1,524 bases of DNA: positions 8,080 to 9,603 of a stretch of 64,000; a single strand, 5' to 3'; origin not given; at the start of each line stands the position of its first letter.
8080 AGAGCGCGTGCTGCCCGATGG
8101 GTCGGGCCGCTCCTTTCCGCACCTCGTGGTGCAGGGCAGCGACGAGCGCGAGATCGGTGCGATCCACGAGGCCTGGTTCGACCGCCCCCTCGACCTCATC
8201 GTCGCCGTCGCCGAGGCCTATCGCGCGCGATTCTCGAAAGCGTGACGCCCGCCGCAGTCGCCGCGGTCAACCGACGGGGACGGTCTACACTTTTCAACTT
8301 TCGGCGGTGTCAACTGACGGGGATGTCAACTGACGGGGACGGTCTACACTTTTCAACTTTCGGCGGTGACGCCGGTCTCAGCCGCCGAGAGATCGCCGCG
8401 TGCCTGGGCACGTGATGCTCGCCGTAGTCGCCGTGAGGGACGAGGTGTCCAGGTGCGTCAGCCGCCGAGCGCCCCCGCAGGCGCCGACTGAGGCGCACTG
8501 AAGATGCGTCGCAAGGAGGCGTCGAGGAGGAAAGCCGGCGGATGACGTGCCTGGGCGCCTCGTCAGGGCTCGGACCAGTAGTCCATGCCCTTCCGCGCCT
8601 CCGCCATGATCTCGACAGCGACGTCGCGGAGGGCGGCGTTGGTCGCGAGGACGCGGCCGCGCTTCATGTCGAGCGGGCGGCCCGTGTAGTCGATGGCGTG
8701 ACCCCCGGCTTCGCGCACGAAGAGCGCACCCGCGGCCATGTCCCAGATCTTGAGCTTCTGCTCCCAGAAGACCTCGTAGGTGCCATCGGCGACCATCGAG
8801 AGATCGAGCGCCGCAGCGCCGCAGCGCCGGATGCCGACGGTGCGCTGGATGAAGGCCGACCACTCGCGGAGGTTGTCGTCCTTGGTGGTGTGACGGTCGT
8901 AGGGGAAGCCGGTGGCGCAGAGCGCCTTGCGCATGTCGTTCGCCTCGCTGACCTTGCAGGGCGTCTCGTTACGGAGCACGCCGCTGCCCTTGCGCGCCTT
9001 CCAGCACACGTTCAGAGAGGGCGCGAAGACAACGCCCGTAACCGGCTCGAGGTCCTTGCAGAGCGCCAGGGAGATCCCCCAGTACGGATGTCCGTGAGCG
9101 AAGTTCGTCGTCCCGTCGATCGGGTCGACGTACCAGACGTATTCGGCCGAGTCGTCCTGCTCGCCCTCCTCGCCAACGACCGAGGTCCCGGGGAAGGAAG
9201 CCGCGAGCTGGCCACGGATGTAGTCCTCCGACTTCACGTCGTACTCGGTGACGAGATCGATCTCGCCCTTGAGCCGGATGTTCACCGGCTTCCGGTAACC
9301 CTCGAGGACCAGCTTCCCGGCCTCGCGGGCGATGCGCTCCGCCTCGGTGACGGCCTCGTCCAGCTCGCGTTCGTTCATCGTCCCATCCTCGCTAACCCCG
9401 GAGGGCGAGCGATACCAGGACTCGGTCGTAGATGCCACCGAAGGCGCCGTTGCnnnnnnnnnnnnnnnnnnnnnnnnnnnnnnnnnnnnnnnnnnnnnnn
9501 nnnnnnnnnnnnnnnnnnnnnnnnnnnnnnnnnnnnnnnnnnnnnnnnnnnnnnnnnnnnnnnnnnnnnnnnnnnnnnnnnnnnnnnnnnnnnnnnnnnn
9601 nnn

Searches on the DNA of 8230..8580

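Call 50: search_rna_families(source=window, start=8230, end=8580, threshold=evalue, max_evalue=1, show_alignments=2)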
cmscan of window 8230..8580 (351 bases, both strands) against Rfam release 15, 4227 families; matches with E-value up to 1: 0.
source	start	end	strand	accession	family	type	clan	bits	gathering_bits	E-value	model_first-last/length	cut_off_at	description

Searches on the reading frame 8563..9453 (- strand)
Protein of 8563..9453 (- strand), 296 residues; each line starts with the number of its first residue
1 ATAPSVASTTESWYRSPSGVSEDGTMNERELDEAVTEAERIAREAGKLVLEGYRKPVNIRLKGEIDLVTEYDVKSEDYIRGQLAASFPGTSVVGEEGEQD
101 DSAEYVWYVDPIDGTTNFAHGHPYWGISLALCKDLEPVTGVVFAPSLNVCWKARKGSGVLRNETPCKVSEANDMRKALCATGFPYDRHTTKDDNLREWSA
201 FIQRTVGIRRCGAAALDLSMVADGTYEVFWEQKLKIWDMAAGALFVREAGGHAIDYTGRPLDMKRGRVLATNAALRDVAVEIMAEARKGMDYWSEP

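Call 17: search_protein_families(library=pfam, proteins=[window:8563-9453:-])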
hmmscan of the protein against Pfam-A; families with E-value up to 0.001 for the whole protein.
window:8563-9453:- (296 aa): 1 family
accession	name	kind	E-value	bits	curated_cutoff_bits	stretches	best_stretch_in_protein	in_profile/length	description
PF00459.30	Inositol_P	-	1.2e-62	212.4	27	1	33-275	4-255/271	Inositol monophosphatase family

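Call 41: find_homologous_proteins(query=window:8563-9453:-, max_evalue=1e-60)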
Query window:8563-9453:- (296 aa): 806 proteins with E <= 1e-60 among 8000 candidates; the best 120 are listed.
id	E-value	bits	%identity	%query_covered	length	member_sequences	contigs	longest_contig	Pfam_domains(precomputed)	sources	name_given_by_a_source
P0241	3.1e-167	573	91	92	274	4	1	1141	PF00459.31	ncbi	-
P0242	1.5e-151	522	82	92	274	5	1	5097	PF00459.31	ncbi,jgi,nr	ncbi:MAG: inositol monophosphatase [Deltaproteobacteria bacterium]|nr:inositol monophosphatase [Delt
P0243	3.3e-123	429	72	92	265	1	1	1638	PF00459.31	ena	-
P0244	2.3e-120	419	90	69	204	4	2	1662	PF00459.31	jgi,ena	-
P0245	8.9e-117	408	65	90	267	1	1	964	PF00459.31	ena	-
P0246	1.4e-109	384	61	89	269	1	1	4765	PF00459.31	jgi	jgi:myo-inositol-1(or 4)-monophosphatase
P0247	3.1e-107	376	63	89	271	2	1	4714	PF00459.31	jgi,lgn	jgi:myo-inositol-1(or 4)-monophosphatase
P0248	2.3e-95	337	57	90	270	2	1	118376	PF00459.31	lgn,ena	-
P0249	5.9e-93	329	56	90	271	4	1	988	PF00459.31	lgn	-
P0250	3.9e-92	327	56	87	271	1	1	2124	PF00459.31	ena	-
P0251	4.1e-92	327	55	89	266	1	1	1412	PF00459.31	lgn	-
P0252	2.8e-91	324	54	89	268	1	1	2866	PF00459.31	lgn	-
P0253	3.4e-91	324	57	87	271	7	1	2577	PF00459.31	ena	-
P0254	4.3e-91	323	52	88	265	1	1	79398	PF00459.31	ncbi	-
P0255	9.9e-91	322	55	89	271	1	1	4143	PF00459.31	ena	-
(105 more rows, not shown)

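Call 44: find_encoding_contigs(protein=P0242, flank=6000, max_places=2)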
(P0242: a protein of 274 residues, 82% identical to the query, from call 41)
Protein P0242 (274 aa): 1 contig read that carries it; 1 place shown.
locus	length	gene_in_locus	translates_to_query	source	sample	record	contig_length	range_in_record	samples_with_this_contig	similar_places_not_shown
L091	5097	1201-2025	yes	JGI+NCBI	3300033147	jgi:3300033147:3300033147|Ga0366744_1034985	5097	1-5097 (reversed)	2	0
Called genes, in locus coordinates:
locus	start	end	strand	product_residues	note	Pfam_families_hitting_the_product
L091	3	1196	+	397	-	PF08245:Mur_ligase_M, PF02875:Mur_ligase_C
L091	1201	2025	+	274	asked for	PF00459:Inositol_P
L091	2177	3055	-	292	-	PF00582:Usp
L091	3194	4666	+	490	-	PF02412:TSP_3 (faint)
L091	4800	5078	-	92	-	-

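Call 45: find_encoding_contigs(protein=P0241, flank=3000, max_places=2)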
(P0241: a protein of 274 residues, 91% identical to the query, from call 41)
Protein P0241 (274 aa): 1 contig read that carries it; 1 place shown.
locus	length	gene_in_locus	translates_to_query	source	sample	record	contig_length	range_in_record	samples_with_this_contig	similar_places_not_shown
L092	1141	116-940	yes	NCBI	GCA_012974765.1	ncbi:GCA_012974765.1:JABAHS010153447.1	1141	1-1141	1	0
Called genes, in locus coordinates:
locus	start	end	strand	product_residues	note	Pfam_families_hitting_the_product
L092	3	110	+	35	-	?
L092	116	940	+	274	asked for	PF00459:Inositol_P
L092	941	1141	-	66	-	?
